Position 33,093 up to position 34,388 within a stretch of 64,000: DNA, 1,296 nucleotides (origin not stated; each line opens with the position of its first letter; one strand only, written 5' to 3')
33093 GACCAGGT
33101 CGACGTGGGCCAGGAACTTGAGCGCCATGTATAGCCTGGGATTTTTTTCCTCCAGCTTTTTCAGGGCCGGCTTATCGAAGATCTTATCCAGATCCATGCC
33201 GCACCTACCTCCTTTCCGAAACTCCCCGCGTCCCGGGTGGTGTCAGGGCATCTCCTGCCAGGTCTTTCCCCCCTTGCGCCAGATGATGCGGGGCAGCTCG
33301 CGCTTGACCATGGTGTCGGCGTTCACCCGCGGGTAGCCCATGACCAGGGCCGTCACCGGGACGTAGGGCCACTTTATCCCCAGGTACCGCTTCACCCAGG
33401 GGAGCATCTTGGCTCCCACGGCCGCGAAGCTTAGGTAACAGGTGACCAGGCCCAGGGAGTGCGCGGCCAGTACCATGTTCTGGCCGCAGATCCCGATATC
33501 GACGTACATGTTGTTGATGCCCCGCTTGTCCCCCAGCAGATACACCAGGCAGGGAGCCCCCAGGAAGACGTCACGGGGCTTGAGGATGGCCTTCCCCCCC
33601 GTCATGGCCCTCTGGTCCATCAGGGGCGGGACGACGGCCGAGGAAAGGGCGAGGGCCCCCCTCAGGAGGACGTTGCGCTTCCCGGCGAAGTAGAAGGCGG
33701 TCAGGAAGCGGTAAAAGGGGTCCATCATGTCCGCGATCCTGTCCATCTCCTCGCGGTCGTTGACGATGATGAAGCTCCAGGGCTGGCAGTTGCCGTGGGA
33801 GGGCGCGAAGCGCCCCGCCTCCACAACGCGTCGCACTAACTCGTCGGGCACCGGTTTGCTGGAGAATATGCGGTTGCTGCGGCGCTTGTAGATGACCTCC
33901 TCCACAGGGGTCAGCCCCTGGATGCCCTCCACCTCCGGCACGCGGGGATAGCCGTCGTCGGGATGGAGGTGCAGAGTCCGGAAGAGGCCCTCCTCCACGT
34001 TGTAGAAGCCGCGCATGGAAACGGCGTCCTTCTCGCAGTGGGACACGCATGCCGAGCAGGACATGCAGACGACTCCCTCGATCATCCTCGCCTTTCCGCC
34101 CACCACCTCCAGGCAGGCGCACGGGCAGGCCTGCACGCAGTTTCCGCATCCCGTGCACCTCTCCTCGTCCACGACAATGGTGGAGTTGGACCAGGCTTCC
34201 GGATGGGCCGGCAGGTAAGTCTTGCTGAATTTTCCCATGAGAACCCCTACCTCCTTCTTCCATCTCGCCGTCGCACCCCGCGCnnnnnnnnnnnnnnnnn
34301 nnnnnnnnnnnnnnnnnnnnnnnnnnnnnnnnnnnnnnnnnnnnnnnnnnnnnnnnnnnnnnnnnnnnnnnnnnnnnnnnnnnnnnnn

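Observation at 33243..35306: Ferredoxin-nitroreductase fusion followed by a 341-aa Cys/His-rich unknown protein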

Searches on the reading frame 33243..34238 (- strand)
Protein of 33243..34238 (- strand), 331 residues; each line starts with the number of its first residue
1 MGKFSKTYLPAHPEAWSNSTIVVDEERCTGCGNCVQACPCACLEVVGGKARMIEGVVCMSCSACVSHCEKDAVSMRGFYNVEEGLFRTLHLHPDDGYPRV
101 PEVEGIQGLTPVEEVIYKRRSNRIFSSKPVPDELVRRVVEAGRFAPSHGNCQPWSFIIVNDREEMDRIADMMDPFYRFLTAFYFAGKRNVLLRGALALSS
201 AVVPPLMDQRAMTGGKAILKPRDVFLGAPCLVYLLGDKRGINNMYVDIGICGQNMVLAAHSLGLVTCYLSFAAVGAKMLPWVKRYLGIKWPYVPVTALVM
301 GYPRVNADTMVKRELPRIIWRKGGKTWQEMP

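Call 3: search_protein_families(library=pfam, proteins=[window:33243-34238:-], max_evalue=0.1)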
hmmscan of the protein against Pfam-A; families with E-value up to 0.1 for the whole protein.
window:33243-34238:- (331 aa): 14 families
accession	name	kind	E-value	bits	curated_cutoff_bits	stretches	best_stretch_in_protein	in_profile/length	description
PF00881.29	Nitroreductase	-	1.4e-30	107.2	23.5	1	116-302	1-167/167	Nitroreductase family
PF14512.11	TM1586_NiRdase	-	7e-10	39.3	27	2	219-273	57-109/215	Putative TM nitroreductase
PF12838.12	Fer4_7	-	7e-09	36.5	27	2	19-41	29-51/52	4Fe-4S dicluster domain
PF00037.32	Fer4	-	8.1e-08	32.2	21.1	1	21-43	1-23/24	4Fe-4S binding domain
PF12797.12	Fer4_2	-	2.2e-06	27.7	24.5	1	21-39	3-21/22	4Fe-4S binding domain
PF13237.11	Fer4_10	-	7.2e-06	26.3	25.5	1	21-68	2-52/53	4Fe-4S dicluster domain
PF12837.12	Fer4_6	-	0.00018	21.7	25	1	21-41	2-22/24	4Fe-4S binding domain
PF13484.11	Fer4_16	-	0.00022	22.4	30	0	27-44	1-18/66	4Fe-4S double cluster binding domain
PF13187.11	Fer4_9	-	0.00026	21.4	27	1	27-72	1-51/52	4Fe-4S dicluster domain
PF14697.11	Fer4_21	-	0.00052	20.5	35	1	22-75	2-59/59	4Fe-4S dicluster domain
PF13459.11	Fer4_15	-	0.0011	20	22.4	1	21-53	1-33/66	4Fe-4S single cluster domain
PF13183.11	Fer4_8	-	0.0023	18.8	27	0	27-40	53-66/68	4Fe-4S dicluster domain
PF12798.12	Fer4_3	-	0.058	14.7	27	0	28-40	1-13/15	4Fe-4S binding domain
PF12800.12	Fer4_4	-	0.067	14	24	0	26-39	2-15/17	4Fe-4S binding domain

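Call 4: search_protein_families(library=ncbifam, proteins=[window:33243-34238:-], max_evalue=0.1)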
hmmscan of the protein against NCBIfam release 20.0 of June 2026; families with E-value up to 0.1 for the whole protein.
window:33243-34238:- (331 aa): 73 families (the best 25 are shown)
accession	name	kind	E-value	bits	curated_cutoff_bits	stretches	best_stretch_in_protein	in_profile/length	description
TIGR02476.1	BluB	equivalog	2.7e-13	49.8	150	1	112-174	9-71/205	5,6-dimethylbenzimidazole synthase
NF040864.1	HgcB_ferredoxin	equivalog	2.4e-10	40.1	99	1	19-75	7-63/93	mercury methylation ferredoxin HgcB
NF043039.1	HgcAB_like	equivalog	3.8e-10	39.9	285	1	17-73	291-349/350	HgcAB-like fusion protein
TIGR03553.1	F420_FbiB_CTERM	equivalog_domain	4.7e-10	39.5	249.55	1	115-173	2-60/194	F420 biosynthesis protein FbiB, C-terminal domain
NF008033.1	PRK10765.1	equivalog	1.2e-09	38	223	2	111-170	3-62/240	oxygen-insensitive NADPH nitroreductase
TIGR01944.1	rnfB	subfamily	1.7e-09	37.5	68.7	1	16-77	103-164/190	RnfABCDGE type electron transport complex subunit B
NF009810.0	PRK13294.1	equivalog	3.8e-09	35.9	304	1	113-173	255-315/449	coenzyme F420-0:L-glutamate ligase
NF038196.1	ferrodoxin_EFR1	subfamily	1.7e-08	34.9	75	1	18-75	177-231/242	EFR1 family ferrodoxin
NF041778.1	hetero_SS_HdrA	equivalog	2.8e-08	32.1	1400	1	6-80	567-640/771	ferredoxin:CoB-CoM heterodisulfide reductase subunit HdrA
NF040770.1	hetero_SS_HdrA2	exception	2.9e-08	32.3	1100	1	20-79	571-629/777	CoB-CoM heterodisulfide reductase HdrA2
NF003768.0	PRK05365.1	equivalog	5.6e-08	32.5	152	1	115-173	17-75/200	malonic semialdehyde reductase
NF043069.1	T4HPD_activ_SAM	equivalog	6e-08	32.4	425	1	18-80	43-104/299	trans-4-hydroxy-L-proline dehydratase activase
TIGR02179.1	PorD_KorD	subfamily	7.6e-08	32.4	60.05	1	15-75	14-74/78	2-oxoacid:acceptor oxidoreductase, delta subunit, pyruvate/2-ketoisovalerate family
NF005415.0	PRK06991.1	equivalog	4.9e-07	29.7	281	1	13-78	72-137/284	electron transport complex subunit RsxB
NF003475.0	PRK05113.1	equivalog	6.4e-07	29.4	203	1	18-77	105-164/190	electron transport complex subunit RsxB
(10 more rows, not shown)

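Call 12: find_encoding_contigs(protein=window:33243-34238:-, flank=10000, max_places=3)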
Protein window:33243-34238:- (331 aa): 1 contig read that carries it; 1 place shown.
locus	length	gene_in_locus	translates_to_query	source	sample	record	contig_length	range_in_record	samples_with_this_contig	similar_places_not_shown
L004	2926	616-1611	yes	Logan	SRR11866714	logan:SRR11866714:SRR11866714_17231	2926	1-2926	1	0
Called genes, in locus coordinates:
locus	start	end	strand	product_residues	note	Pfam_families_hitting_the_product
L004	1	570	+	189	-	?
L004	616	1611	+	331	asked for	PF12838:Fer4_7 (faint), PF00037:Fer4 (weak), PF12797:Fer4_2 (weak), PF13237:Fer4_10 (weak), PF14512:TM1586_NiRdase (faint), PF00881:Nitroreductase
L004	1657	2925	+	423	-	?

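Call 52: search_solved_structures(query=window:33243-34238:-, max_evalue=0.001)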
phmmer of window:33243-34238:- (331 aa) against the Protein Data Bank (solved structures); distinct sequences matched with E-value up to 0.001: 105 (the best 60 are shown).
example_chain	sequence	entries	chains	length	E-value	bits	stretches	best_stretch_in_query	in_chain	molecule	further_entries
9sw6_G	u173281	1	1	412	1.2e-14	57.7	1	19-78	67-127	Polyferredoxin protein MvhB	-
4dn2_A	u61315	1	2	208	1.3e-13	54.3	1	108-171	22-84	Nitroreductase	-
3m5k_A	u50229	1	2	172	6.4e-13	52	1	114-179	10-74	Putative NADH dehydrogenase/NAD(P)H nitroreductase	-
4g8s_A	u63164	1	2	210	2.6e-12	50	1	108-182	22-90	Nitroreductase family protein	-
3ge5_A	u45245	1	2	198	2.8e-12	49.9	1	108-171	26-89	putative NAD(P)H:FMN oxidoreductase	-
3kwk_A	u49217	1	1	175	4e-12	49.4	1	114-180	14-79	Putative NADH dehydrogenase/NAD(P)H nitroreductase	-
3e10_A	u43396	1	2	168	1.2e-11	47.9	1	114-171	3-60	Putative NADH Oxidase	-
8cqt_A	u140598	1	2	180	4e-10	42.8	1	114-164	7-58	Putative NADH dehydrogenase/NAD(P)H nitroreductase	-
2wzv_A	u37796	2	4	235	4e-09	39.6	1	109-302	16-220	NFNB PROTEIN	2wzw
3eo8_A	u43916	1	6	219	4.3e-09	39.4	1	112-173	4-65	BluB-like flavoprotein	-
3pxv_A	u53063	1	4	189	7.1e-09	38.7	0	114-167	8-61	Nitroreductase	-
9sfi_O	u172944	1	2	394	1e-08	38.2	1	20-78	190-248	Ferredoxin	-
3tnz_A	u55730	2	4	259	1.1e-08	38.1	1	96-173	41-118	Iodotyrosine dehalogenase 1 | Iodotyrosine deiodinase 1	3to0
3gb5_A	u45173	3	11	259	1.2e-08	38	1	96-173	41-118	Iodotyrosine dehalogenase 1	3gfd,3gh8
3e39_A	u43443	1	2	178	2.3e-08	37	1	110-161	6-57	Putative Nitroreductase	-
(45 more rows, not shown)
